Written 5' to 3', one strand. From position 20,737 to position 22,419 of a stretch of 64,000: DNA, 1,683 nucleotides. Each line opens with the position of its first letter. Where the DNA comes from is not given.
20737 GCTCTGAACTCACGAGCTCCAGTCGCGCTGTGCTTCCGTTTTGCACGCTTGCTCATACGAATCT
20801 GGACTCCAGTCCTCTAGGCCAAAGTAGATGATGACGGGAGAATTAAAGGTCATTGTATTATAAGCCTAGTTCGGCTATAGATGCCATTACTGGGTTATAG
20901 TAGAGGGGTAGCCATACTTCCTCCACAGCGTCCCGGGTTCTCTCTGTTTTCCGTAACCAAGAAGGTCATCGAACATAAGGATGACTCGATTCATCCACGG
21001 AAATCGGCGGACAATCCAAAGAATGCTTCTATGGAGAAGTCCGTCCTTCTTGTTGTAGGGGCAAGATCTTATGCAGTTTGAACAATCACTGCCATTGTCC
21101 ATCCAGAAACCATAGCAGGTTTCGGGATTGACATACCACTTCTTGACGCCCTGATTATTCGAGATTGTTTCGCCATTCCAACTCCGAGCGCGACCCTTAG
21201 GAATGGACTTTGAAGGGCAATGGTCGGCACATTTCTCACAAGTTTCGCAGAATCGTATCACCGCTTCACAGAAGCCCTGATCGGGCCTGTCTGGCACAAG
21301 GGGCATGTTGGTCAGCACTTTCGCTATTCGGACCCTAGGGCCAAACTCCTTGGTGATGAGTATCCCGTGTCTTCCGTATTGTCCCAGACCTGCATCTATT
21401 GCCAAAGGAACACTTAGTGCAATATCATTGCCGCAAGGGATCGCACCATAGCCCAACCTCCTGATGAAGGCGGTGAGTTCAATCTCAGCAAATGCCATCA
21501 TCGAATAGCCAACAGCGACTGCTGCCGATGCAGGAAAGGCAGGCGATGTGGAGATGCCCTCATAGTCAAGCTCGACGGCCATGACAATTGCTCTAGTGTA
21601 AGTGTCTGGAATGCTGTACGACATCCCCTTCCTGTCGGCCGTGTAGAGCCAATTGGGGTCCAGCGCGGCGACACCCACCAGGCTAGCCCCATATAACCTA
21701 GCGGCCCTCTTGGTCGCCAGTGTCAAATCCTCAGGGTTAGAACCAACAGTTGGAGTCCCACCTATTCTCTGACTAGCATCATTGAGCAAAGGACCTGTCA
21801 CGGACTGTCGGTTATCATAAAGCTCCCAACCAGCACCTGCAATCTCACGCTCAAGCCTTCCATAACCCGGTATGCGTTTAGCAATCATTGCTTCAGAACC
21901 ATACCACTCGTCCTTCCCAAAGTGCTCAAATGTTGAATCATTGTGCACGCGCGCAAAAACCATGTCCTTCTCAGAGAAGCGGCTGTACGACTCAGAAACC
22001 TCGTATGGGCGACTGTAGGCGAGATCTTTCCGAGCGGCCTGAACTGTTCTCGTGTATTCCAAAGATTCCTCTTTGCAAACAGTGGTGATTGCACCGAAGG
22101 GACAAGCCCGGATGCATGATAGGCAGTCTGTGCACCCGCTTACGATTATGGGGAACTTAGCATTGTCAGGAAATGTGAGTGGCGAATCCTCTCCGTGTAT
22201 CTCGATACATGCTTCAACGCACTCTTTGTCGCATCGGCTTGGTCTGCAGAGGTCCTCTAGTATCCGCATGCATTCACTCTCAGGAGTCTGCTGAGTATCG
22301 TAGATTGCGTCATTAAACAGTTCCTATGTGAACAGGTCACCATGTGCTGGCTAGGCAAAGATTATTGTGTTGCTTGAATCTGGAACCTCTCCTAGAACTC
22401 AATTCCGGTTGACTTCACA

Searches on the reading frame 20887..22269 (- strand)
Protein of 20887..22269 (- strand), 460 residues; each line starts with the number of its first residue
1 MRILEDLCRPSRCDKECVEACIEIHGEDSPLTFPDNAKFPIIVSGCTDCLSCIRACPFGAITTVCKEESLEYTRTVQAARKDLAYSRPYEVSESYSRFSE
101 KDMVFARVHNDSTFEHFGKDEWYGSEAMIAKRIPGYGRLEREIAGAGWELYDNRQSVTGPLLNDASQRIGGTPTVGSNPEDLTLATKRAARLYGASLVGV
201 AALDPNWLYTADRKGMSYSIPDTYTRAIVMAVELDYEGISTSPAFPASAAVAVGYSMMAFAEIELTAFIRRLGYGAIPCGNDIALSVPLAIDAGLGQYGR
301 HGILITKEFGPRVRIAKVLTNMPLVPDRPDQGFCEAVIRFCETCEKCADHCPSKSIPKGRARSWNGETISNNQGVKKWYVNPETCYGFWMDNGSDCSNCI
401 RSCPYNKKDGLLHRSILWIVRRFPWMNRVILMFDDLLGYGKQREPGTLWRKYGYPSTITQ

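Call 3: search_protein_families(library=pfam, proteins=[window:20887-22269:-])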
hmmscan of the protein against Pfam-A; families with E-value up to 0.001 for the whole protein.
window:20887-22269:- (460 aa): 5 families
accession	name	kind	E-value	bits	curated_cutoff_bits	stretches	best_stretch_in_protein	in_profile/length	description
PF12838.12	Fer4_7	-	8.4e-11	42.6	27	1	341-406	2-51/52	4Fe-4S dicluster domain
PF13484.11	Fer4_16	-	3.1e-10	41.1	30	2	341-406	2-66/66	4Fe-4S double cluster binding domain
PF13237.11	Fer4_10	-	4.6e-06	26.9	25.5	0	2-57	3-53/53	4Fe-4S dicluster domain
PF00037.32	Fer4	-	5e-05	23.4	21.1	1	41-62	3-24/24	4Fe-4S binding domain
PF12837.12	Fer4_6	-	0.0003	21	25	0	46-61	9-24/24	4Fe-4S binding domain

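Call 4: search_protein_families(library=ncbifam, proteins=[window:20887-22269:-])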
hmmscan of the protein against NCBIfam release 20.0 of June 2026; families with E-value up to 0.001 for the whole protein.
window:20887-22269:- (460 aa): 4 families
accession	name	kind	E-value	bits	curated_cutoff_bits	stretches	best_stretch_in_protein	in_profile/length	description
TIGR02486.1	RDH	subfamily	4.7e-64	217.2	160.35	1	213-440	76-314/314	reductive dehalogenase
TIGR00276.1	TIGR00276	equivalog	9.4e-12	44.6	200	1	286-408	133-246/337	tRNA epoxyqueuosine(34) reductase QueG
NF009945.0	PRK13409.1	equivalog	3e-07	29.5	469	1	5-72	9-77/592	ribosome biogenesis/translation initiation ATPase RLI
NF048008.1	SfplDhtActHpfHKleb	equivalog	0.0006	19.2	500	1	15-85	54-122/308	(2S)-3-sulfopropanediol dehydratase activating enzyme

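Call 12: find_homologous_proteins(query=window:20887-22269:-)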
Query window:20887-22269:- (460 aa): 1143 proteins with E <= 0.001 among 8000 candidates; the best 120 are listed.
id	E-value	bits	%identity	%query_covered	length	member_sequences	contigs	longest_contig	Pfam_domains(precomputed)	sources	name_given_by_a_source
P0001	2.4e-284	961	86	100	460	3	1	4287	PF13484.12,PF12838.13,PF13237.12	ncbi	-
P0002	7.8e-271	917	85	98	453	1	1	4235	PF13484.12,PF12838.13,PF13237.12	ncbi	ncbi:MAG: reductive dehalogenase [Candidatus Thorarchaeota archaeon]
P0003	5.6e-224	762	68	98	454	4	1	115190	PF13484.12,PF12838.13,PF13237.12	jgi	-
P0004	2.3e-220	750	67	98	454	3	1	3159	PF13484.12,PF12838.13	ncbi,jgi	-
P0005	6.3e-220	749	67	98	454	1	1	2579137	PF00037.33,PF13484.12,PF12838.13,PF13237.12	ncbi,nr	ncbi:MAG: reductive dehalogenase [Candidatus Thorarchaeota archaeon]|nr:MAG: reductive dehalogenase 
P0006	2.8e-219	747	69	97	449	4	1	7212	PF13484.12,PF12838.13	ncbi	ncbi:MAG: reductive dehalogenase [Candidatus Thorarchaeota archaeon]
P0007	2.7e-218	744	66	98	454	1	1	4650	PF00037.33,PF13484.12,PF12838.13,PF13237.12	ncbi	ncbi:MAG: reductive dehalogenase [Promethearchaeota archaeon]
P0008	5.6e-218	743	66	98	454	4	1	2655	PF13484.12,PF12838.13,PF13187.12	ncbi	ncbi:MAG: reductive dehalogenase [Promethearchaeota archaeon]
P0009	7.8e-209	712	64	98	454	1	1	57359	PF00037.33,PF13484.12,PF12838.13,PF13237.12,PF13187.12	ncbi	-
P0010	3.0e-201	687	63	97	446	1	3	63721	PF13484.12,PF12838.13,PF13237.12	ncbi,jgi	ncbi:MAG: reductive dehalogenase [Candidatus Thorarchaeota archaeon]|jgi:reductive dehalogenase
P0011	5.9e-201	686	63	97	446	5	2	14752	PF00037.33,PF13484.12,PF12838.13,PF13237.12,PF13187.12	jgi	jgi:reductive dehalogenase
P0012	1.8e-197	675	63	97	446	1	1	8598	PF13484.12,PF12838.13,PF13237.12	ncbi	-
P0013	3.1e-197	674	62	97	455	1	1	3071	PF13484.12,PF12838.13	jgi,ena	-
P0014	4.7e-197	674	63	97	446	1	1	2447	PF00037.33,PF13484.12,PF12838.13,PF13237.12,PF13187.12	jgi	-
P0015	8.8e-197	673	61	98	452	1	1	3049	PF13484.12,PF12838.13,PF13237.12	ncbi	ncbi:MAG: reductive dehalogenase [Candidatus Hodarchaeota archaeon]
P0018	6.7e-194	663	61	98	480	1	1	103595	PF12837.13,PF00037.33,PF13484.12,PF12838.13,PF13237.12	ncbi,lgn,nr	ncbi:reductive dehalogenase [Candidatus Thorarchaeota archaeon]|nr:MAG: reductive dehalogenase [Cand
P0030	3.3e-175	602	54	98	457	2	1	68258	PF12837.13,PF00037.33,PF13484.12,PF12838.13,PF13237.12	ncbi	ncbi:MAG: reductive dehalogenase [Candidatus Odinarchaeota archaeon]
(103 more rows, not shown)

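Call 14: find_encoding_contigs(protein=P0005, flank=10000, max_places=3)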
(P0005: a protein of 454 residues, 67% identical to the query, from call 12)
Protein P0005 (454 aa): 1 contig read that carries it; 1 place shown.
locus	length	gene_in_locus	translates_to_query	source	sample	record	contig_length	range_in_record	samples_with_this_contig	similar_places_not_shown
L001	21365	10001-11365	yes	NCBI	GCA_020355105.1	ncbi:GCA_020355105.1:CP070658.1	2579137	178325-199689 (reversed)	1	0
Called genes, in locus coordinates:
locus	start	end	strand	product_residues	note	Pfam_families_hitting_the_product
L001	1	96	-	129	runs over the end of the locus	-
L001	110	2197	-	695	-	PF02743:dCache_1, PF13428:TPR_14 (faint), PF13424:TPR_12, PF10952:DUF2753 (weak), PF17874:TPR_MalT (weak), PF13424:TPR_12 (weak), PF00092:VWA (weak), PF13519:VWA_2, +7 more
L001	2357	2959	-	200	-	-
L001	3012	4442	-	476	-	PF13570:Beta-prop_ACSF4 (weak), PF23389:Beta-prop_WDR19_1st (weak), PF25292:Beta-prop_CGLA (faint), PF23381:Beta-prop_IFT122_1st (weak)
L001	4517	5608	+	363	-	PF00850:Hist_deacetyl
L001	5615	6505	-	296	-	PF01555:N6_N4_Mtase, PF01170:UPF0020 (weak), PF01555:N6_N4_Mtase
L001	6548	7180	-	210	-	PF02607:B12-binding_2, PF02310:B12-binding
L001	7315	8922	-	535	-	PF00111:Fer2, PF17651:Raco_middle, PF14574:RACo_C_ter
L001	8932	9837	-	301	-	PF02007:MtrH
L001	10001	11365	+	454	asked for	PF00037:Fer4 (faint), PF13237:Fer4_10 (faint), PF12838:Fer4_7 (weak), PF13484:Fer4_16 (weak)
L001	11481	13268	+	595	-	PF08448:PAS_4, PF13426:PAS_9, PF00989:PAS, PF08448:PAS_4, PF13188:PAS_8, PF13426:PAS_9, PF08447:PAS_3, PF02518:HATPase_c, +2 more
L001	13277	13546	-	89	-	-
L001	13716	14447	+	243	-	PF13353:Fer4_12, PF04055:Radical_SAM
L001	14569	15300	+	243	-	PF10584:Proteasome_A_N, PF00227:Proteasome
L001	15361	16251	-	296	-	PF14397:ATPgrasp_ST (faint), PF02655:ATP-grasp_3, PF08443:RimK, PF02955:GSH-S_ATP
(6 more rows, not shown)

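Call 15: find_encoding_contigs(protein=P0003, flank=10000, max_places=3)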
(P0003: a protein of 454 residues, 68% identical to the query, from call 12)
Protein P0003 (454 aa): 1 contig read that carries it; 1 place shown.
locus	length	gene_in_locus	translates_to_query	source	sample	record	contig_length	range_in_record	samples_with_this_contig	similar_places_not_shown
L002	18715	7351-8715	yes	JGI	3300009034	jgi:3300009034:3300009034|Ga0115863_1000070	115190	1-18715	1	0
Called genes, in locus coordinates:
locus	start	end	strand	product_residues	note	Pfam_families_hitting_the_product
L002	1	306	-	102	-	?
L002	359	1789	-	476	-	PF13570:Beta-prop_ACSF4 (weak), PF23381:Beta-prop_IFT122_1st, PF25292:Beta-prop_CGLA (faint)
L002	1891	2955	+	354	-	PF00850:Hist_deacetyl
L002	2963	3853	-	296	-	PF01555:N6_N4_Mtase, PF01170:UPF0020 (faint), PF01555:N6_N4_Mtase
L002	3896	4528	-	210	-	PF02607:B12-binding_2, PF02310:B12-binding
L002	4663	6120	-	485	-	PF17651:Raco_middle, PF14574:RACo_C_ter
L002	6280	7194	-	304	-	PF02007:MtrH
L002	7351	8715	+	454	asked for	PF13237:Fer4_10 (faint), PF12838:Fer4_7 (weak), PF13484:Fer4_16 (weak)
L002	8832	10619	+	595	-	PF08448:PAS_4 (weak), PF13426:PAS_9, PF00989:PAS, PF08448:PAS_4, PF13188:PAS_8, PF13426:PAS_9, PF08447:PAS_3, PF02518:HATPase_c, +1 more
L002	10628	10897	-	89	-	-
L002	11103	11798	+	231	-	PF13353:Fer4_12, PF04055:Radical_SAM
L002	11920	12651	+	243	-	PF10584:Proteasome_A_N, PF00227:Proteasome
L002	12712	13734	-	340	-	PF14397:ATPgrasp_ST (faint), PF02655:ATP-grasp_3, PF08443:RimK, PF02955:GSH-S_ATP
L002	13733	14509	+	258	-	PF03853:YjeF_N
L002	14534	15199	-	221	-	-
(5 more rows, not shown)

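Call 16: find_encoding_contigs(protein=P0010, flank=8000, max_places=2)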
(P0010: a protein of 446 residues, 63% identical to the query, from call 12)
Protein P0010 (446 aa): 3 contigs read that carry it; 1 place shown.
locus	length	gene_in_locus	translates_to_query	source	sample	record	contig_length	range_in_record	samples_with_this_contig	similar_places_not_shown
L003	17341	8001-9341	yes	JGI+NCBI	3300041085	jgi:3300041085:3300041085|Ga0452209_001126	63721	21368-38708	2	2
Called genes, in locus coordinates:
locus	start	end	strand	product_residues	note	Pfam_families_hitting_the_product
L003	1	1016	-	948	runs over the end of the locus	PF02743:dCache_1, PF22673:MCP-like_PDC_1, PF13424:TPR_12 (weak), PF10952:DUF2753 (weak), PF13424:TPR_12 (weak), PF17874:TPR_MalT (weak), PF00092:VWA, PF13519:VWA_2, +9 more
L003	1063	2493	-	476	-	PF13570:Beta-prop_ACSF4 (weak), PF23381:Beta-prop_IFT122_1st, PF25292:Beta-prop_CGLA (faint)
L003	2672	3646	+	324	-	PF00850:Hist_deacetyl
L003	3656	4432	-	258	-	PF01555:N6_N4_Mtase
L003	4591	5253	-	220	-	PF02607:B12-binding_2, PF02310:B12-binding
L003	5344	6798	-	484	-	PF17651:Raco_middle, PF14574:RACo_C_ter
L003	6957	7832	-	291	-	PF02007:MtrH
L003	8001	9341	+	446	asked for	PF13237:Fer4_10 (faint), PF13484:Fer4_16 (faint), PF12838:Fer4_7 (weak)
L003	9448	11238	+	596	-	PF08448:PAS_4 (weak), PF13188:PAS_8 (weak), PF13426:PAS_9, PF00989:PAS, PF08448:PAS_4, PF13188:PAS_8, PF13426:PAS_9, PF02518:HATPase_c, +3 more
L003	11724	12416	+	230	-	PF13353:Fer4_12, PF04055:Radical_SAM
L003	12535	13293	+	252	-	PF10584:Proteasome_A_N, PF00227:Proteasome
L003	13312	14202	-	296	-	PF14397:ATPgrasp_ST (faint), PF02655:ATP-grasp_3, PF08443:RimK, PF02955:GSH-S_ATP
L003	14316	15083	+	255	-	PF03853:YjeF_N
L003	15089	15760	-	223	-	-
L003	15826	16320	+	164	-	-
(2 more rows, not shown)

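Call 17: find_encoding_contigs(protein=P0018, flank=8000, max_places=2)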
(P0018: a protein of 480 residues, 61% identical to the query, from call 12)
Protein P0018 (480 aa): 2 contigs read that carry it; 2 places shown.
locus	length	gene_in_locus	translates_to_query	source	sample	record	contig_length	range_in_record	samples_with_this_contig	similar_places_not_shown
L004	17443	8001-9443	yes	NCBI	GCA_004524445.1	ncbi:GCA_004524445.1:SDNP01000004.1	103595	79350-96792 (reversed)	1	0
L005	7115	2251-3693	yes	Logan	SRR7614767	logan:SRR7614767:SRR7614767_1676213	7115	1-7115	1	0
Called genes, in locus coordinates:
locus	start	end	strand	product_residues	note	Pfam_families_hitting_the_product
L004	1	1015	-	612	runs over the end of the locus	PF02784:Orn_Arg_deC_N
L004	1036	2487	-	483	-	PF02743:dCache_1, PF22673:MCP-like_PDC_1 (weak), PF00672:HAMP (faint)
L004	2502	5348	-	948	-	PF22673:MCP-like_PDC_1, PF02743:dCache_1, PF13424:TPR_12 (weak), PF10952:DUF2753 (weak), PF13176:TPR_7 (weak), PF13424:TPR_12, PF00092:VWA, PF13519:VWA_2, +7 more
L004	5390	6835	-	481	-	PF13570:Beta-prop_ACSF4 (weak), PF23389:Beta-prop_WDR19_1st (faint), PF25292:Beta-prop_CGLA (faint), PF23381:Beta-prop_IFT122_1st (weak)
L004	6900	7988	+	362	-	PF00850:Hist_deacetyl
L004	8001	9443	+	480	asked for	PF13237:Fer4_10 (faint), PF00037:Fer4 (weak), PF12837:Fer4_6 (weak), PF12838:Fer4_7, PF13484:Fer4_16 (weak)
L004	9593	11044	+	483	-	PF08448:PAS_4 (weak), PF13426:PAS_9, PF24820:Diguanyl_cycl_sensor (weak), PF00989:PAS, PF08448:PAS_4, PF13188:PAS_8, PF13426:PAS_9, PF02518:HATPase_c, +2 more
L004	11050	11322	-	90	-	-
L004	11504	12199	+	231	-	PF13353:Fer4_12 (weak), PF04055:Radical_SAM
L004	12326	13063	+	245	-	PF10584:Proteasome_A_N, PF00227:Proteasome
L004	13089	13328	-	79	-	-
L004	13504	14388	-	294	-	PF14397:ATPgrasp_ST (faint), PF02655:ATP-grasp_3, PF08443:RimK, PF02955:GSH-S_ATP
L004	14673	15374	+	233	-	PF02683:DsbD_TM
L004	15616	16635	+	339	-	-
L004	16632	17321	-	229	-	-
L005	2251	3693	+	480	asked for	PF13237:Fer4_10 (faint), PF00037:Fer4 (weak), PF12837:Fer4_6 (weak), PF12838:Fer4_7, PF13484:Fer4_16 (weak)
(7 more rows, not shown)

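Call 18: find_encoding_contigs(protein=P0030, flank=8000, max_places=2)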
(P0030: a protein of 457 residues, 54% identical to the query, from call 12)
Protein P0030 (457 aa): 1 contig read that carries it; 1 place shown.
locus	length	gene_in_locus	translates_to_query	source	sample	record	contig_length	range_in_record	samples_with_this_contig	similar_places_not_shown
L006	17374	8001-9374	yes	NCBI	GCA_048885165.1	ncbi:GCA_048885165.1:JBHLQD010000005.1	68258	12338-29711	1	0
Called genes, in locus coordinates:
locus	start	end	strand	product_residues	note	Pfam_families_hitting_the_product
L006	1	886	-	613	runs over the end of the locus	PF02784:Orn_Arg_deC_N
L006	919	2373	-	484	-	PF17201:Cache_3-Cache_2 (faint), PF02743:dCache_1, PF22673:MCP-like_PDC_1, PF00672:HAMP (faint)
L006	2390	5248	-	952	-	PF13432:TPR_16 (faint), PF02743:dCache_1, PF22673:MCP-like_PDC_1 (weak), PF13424:TPR_12, PF10952:DUF2753 (weak), PF13424:TPR_12 (weak), PF00092:VWA, PF13519:VWA_2, +8 more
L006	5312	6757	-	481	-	PF13570:Beta-prop_ACSF4 (weak), PF23381:Beta-prop_IFT122_1st (faint), PF25292:Beta-prop_CGLA (faint)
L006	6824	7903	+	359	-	PF00850:Hist_deacetyl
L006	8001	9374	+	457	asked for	PF12837:Fer4_6 (faint), PF13237:Fer4_10 (faint), PF00037:Fer4, PF12838:Fer4_7, PF13484:Fer4_16 (weak)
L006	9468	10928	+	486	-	PF08448:PAS_4 (weak), PF13426:PAS_9, PF08447:PAS_3 (weak), PF00989:PAS, PF08448:PAS_4 (weak), PF13188:PAS_8, PF13426:PAS_9, PF02518:HATPase_c, +2 more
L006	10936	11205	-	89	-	-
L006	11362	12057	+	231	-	PF04055:Radical_SAM, PF13353:Fer4_12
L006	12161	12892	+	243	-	PF10584:Proteasome_A_N, PF00227:Proteasome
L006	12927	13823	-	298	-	PF18030:Rimk_N (weak), PF14397:ATPgrasp_ST (faint), PF02655:ATP-grasp_3, PF08443:RimK, PF02955:GSH-S_ATP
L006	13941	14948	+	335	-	-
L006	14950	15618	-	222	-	-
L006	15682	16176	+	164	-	-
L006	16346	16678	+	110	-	-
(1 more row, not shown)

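Call 25: search_solved_structures(query=window:20887-22269:-, max_evalue=0.01, show_alignments=2)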
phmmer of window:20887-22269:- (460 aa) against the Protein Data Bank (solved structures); distinct sequences matched with E-value up to 0.01: 13.
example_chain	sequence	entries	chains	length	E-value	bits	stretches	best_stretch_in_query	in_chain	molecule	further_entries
4uqu_A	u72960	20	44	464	1.1e-58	202.4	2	219-449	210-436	TETRACHLOROETHENE REDUCTIVE DEHALOGENASE CATALYTIC SUBUNIT PCEA | TETRACHLOROETHENE REDUCTIVE DEHALOGENASE CATALYTIC SUBUNIT | Tetrachloroethene reductive dehal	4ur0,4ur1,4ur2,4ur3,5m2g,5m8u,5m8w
8q4h_A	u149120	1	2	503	1.7e-56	195.2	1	227-445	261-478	Tetrachloroethene reductive dehalogenase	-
4ras_A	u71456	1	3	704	2.5e-24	89.1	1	183-443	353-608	Oxidoreductase, NAD-binding/iron-sulfur cluster-binding protein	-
6zxu_A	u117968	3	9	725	2.5e-24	89.1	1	183-443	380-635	Oxidoreductase, NAD-binding/iron-sulfur cluster-binding protein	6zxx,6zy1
6zy0_A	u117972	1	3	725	3.1e-24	88.8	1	183-443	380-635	Oxidoreductase, NAD-binding/iron-sulfur cluster-binding protein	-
5d6s_A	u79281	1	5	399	3.6e-06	29.2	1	287-407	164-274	Epoxyqueuosine reductase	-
5d08_A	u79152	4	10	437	1.2e-05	27.4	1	290-413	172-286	Epoxyqueuosine reductase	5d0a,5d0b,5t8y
6yal_k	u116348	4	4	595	0.00077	21.5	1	5-75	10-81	ATP-binding cassette sub-family E member 1 (ABCE1) | ATP binding cassette subfamily E member 1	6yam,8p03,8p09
3jag_jj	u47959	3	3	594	0.00077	21.5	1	5-75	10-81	ABCE1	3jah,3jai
6zvj_1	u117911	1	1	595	0.00077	21.5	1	5-75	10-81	ATP-binding cassette sub-family E member 1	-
9h6y_k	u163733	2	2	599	0.00078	21.5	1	5-75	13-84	ATP binding cassette subfamily E member 1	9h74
5lzv_jj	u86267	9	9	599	0.00078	21.5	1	5-75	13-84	ABCE1 | ATP binding cassette subfamily E member 1 | ATP-binding cassette sub-family E member 1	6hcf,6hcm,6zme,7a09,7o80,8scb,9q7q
6tmf_d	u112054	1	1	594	0.0086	18.1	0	5-71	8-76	ATPase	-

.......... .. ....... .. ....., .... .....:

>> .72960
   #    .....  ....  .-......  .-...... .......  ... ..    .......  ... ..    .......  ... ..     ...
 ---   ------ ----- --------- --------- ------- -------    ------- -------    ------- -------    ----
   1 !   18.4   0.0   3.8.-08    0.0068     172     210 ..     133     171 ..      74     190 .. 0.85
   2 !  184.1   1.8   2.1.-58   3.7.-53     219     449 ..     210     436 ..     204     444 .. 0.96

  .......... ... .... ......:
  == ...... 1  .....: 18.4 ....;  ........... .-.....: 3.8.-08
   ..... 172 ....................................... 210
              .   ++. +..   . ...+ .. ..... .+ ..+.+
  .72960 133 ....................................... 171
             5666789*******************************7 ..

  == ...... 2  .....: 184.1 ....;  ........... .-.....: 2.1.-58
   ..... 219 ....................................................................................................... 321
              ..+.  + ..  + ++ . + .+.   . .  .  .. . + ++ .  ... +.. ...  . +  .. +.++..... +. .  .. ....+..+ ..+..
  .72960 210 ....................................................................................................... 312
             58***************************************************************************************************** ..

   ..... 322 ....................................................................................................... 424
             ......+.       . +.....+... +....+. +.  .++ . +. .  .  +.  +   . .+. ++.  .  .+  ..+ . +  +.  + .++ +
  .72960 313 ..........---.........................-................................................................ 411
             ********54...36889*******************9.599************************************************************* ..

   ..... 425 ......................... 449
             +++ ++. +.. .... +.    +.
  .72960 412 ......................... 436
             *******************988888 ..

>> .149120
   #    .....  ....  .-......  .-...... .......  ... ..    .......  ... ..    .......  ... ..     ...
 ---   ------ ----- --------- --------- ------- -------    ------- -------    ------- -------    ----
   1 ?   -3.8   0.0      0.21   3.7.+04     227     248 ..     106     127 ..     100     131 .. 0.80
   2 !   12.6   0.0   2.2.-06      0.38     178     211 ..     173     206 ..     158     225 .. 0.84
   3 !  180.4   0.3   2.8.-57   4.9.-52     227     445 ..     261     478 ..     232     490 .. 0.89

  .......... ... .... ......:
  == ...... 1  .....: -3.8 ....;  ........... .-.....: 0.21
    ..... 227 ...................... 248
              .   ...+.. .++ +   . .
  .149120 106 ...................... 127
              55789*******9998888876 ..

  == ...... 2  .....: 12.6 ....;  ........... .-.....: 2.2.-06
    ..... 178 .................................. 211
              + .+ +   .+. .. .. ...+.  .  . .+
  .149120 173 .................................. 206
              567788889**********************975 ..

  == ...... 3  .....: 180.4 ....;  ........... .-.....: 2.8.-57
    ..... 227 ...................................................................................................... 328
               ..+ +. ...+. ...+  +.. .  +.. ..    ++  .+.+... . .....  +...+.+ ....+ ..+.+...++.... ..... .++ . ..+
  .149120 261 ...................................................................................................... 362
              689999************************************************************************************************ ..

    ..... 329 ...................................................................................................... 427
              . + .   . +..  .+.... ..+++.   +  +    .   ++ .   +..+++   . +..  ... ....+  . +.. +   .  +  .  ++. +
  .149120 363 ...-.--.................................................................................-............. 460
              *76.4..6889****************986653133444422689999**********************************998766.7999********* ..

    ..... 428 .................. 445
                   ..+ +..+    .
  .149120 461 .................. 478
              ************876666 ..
